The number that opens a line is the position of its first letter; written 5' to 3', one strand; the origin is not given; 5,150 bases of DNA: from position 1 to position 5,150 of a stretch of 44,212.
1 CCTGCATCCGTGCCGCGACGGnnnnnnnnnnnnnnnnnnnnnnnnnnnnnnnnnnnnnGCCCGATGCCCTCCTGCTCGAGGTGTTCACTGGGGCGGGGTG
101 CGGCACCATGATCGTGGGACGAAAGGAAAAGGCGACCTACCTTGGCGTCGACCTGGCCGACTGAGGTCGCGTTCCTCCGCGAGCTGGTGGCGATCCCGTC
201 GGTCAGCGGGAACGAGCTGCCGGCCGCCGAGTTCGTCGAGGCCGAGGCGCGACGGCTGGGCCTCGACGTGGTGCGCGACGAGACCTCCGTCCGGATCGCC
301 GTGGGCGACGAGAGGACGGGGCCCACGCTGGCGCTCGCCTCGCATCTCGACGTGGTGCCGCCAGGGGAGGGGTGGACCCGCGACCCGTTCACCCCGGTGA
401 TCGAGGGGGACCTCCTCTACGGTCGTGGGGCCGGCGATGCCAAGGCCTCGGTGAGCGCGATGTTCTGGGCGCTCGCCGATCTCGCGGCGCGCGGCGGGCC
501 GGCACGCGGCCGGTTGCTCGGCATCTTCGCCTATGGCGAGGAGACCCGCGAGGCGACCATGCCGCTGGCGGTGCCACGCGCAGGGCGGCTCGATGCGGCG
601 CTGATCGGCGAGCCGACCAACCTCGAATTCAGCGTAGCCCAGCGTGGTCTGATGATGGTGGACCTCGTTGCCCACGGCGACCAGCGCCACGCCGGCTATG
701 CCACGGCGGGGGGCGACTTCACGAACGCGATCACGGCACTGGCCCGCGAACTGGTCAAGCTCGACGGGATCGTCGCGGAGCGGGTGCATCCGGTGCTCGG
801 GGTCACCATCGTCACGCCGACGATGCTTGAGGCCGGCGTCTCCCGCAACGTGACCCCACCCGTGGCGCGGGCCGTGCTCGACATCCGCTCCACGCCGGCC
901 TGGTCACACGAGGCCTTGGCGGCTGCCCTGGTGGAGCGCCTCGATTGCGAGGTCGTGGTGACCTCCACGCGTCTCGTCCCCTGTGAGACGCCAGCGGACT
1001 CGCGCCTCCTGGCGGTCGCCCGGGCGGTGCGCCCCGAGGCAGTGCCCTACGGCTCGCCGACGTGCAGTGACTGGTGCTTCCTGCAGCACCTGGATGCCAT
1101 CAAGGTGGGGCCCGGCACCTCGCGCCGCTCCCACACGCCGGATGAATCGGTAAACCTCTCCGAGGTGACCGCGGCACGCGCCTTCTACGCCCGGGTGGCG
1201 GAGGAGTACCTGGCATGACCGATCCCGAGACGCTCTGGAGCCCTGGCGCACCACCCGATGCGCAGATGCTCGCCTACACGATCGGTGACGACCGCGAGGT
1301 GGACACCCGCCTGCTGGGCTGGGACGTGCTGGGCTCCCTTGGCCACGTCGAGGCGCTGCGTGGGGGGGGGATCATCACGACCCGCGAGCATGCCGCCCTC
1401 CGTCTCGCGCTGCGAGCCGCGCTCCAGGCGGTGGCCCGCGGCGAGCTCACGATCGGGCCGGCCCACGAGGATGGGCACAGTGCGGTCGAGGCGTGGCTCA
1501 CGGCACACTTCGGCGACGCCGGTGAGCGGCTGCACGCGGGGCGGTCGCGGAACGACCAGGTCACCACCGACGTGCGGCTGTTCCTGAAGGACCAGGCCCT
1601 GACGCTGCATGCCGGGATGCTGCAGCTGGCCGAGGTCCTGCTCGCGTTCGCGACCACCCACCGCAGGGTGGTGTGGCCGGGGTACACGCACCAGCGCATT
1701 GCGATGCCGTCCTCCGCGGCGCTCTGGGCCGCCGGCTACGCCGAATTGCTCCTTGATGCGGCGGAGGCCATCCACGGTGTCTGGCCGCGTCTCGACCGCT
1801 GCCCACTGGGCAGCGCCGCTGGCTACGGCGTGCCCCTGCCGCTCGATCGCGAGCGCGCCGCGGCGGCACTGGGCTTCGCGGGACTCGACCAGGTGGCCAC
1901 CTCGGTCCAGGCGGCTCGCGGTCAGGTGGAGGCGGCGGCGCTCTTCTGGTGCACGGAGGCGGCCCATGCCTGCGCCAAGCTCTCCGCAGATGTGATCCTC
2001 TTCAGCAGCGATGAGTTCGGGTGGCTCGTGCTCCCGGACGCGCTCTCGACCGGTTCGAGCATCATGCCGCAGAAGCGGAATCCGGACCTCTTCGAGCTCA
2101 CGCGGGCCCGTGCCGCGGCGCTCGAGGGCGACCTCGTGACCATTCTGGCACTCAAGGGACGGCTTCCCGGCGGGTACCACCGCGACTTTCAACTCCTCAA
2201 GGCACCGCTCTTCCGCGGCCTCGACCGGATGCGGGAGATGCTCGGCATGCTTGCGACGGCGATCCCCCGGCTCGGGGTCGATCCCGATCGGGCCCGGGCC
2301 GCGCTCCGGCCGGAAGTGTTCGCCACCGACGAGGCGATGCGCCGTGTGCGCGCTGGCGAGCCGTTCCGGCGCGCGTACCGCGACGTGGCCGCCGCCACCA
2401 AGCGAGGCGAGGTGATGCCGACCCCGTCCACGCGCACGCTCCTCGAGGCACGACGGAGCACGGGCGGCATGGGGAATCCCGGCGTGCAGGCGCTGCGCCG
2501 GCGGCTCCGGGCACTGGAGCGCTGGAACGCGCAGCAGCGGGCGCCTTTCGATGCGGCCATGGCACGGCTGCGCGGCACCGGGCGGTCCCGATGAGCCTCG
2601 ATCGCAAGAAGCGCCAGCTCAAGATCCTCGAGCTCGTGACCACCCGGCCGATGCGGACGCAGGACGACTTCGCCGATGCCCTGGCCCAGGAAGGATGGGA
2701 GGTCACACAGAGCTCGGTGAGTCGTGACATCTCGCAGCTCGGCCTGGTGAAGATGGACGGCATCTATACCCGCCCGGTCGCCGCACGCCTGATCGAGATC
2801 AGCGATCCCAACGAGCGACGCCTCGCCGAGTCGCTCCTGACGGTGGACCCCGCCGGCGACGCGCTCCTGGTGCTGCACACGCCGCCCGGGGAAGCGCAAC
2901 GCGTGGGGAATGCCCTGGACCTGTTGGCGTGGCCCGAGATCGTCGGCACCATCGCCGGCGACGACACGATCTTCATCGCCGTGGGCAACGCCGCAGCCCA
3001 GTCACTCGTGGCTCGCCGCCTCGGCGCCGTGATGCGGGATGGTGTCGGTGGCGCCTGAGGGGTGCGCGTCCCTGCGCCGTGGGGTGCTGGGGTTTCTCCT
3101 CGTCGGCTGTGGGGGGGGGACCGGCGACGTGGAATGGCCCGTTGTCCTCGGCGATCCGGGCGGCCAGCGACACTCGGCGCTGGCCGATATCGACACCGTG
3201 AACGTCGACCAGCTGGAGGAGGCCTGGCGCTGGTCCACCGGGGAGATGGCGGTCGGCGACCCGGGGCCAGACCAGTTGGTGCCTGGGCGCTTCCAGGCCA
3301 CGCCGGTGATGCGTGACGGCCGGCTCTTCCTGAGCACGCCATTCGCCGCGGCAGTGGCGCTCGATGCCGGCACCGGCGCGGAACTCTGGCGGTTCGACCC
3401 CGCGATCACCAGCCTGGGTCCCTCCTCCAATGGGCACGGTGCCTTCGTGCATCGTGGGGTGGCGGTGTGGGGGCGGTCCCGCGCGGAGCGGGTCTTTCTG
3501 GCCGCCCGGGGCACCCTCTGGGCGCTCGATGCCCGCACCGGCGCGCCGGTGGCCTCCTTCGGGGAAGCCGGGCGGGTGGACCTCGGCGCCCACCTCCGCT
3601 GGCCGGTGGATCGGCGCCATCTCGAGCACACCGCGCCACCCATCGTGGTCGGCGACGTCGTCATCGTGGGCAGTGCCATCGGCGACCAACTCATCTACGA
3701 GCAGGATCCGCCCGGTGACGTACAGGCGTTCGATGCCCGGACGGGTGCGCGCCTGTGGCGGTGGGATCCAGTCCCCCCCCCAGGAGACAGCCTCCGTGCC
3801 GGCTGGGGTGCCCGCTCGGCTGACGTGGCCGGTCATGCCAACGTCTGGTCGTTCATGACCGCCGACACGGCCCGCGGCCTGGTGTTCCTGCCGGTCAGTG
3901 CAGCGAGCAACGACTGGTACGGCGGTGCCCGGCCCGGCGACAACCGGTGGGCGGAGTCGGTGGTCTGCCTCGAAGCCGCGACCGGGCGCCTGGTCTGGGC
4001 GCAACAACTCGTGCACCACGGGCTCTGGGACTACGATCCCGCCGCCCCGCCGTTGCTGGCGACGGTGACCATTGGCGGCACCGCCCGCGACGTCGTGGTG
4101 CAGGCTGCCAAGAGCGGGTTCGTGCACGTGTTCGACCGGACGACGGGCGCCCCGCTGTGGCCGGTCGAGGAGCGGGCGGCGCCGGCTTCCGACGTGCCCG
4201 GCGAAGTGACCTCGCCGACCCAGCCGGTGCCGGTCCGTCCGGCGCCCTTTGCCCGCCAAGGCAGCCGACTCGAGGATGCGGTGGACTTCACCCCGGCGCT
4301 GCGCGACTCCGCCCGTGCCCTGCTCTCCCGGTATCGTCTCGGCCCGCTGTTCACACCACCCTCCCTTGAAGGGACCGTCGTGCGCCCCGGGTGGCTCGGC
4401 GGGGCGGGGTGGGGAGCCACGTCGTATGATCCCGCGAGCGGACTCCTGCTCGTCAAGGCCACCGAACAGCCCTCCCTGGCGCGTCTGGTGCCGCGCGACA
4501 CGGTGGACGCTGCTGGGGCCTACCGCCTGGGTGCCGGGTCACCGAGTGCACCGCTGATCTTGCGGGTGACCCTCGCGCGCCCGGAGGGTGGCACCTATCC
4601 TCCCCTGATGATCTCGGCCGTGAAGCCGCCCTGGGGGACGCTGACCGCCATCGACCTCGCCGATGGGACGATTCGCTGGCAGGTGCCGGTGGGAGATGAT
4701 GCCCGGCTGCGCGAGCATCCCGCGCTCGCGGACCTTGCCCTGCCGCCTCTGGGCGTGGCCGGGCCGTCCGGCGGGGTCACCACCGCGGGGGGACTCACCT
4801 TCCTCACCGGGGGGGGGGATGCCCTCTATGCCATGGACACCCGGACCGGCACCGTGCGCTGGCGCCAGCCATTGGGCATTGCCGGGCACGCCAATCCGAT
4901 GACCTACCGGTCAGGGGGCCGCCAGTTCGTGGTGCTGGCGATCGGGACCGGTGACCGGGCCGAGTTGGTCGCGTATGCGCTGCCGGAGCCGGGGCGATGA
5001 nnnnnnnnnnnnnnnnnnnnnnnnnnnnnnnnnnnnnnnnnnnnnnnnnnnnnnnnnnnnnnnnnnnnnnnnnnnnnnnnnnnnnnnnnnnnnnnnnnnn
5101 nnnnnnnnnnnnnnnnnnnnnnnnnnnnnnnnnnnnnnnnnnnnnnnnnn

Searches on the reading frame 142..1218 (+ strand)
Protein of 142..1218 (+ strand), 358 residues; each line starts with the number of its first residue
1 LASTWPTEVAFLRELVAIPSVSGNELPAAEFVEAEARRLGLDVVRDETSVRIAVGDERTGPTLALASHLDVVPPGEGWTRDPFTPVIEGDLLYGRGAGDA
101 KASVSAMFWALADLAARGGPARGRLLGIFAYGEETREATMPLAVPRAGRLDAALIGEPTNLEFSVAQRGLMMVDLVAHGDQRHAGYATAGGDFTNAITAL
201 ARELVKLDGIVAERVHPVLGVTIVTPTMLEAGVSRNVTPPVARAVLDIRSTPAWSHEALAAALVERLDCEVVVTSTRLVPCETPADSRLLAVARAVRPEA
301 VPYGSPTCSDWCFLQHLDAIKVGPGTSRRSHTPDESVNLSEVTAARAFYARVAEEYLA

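Call 55: search_protein_families(library=pfam, proteins=[window:142-1218:+], max_evalue=0.00001)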
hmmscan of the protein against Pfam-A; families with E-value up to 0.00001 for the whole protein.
window:142-1218:+ (358 aa): 2 families
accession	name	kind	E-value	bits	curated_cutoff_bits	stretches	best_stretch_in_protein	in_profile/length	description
PF01546.33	Peptidase_M20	-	6.4e-27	95.2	24.6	1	64-354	1-205/206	Peptidase family M20/M25/M40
PF07687.19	M20_dimer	-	7.4e-12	45.6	21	1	165-268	1-100/107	Peptidase dimerisation domain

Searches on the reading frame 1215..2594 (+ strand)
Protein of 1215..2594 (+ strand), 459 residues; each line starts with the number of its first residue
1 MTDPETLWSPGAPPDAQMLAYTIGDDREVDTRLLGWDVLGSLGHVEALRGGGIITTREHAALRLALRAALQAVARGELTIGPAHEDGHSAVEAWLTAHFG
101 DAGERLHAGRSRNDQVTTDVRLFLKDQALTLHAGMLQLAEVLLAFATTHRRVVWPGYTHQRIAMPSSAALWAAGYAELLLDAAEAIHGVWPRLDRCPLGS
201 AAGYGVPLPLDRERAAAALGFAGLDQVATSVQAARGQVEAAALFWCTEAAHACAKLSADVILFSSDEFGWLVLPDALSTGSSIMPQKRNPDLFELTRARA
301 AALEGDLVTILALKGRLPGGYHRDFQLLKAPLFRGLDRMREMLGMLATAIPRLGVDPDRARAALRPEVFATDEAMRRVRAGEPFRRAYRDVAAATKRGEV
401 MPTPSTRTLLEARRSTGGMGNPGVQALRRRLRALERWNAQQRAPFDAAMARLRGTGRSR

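Call 12: search_protein_families(library=pfam, proteins=[window:1215-2594:+], max_evalue=0.001)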
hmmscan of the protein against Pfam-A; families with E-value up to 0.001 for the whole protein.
window:1215-2594:+ (459 aa): 1 family
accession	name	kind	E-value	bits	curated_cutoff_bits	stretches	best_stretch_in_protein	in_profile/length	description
PF00206.25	Lyase_1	-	4.3e-41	141.8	27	1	47-301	38-308/312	Lyase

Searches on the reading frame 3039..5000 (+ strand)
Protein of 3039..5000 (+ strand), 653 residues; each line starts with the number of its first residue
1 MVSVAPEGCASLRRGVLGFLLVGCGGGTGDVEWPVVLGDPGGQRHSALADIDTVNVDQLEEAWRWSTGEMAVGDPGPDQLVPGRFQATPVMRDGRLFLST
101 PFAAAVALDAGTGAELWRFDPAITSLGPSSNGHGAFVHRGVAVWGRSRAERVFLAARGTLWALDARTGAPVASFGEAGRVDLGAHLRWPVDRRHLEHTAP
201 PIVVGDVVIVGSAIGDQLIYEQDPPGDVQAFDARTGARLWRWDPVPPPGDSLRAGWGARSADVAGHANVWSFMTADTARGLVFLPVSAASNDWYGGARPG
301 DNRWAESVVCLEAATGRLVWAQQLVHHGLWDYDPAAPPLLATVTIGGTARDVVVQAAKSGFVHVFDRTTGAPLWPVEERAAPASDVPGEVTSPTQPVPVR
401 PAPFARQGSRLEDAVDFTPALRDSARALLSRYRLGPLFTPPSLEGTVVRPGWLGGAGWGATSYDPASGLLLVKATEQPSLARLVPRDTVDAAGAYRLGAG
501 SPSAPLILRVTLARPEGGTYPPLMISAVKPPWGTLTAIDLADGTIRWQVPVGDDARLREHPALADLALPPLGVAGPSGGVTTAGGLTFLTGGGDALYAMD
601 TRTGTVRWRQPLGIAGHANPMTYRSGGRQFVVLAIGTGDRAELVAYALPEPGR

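Call 12: search_protein_families(library=pfam, proteins=[window:3039-5000:+], max_evalue=0.001)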
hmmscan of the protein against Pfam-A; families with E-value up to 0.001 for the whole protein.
window:3039-5000:+ (653 aa): 2 families
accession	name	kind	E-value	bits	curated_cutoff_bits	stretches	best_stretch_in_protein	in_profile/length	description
PF01011.28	PQQ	-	1.1e-184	615.9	26.7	1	33-631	1-595/595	Glucose/ethanol/alcohol dehydrogenase, beta-propeller domain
PF13360.13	PQQ_2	-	5.3e-24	85.6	27.6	3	60-240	14-142/233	Outer membrane protein assembly factor BamB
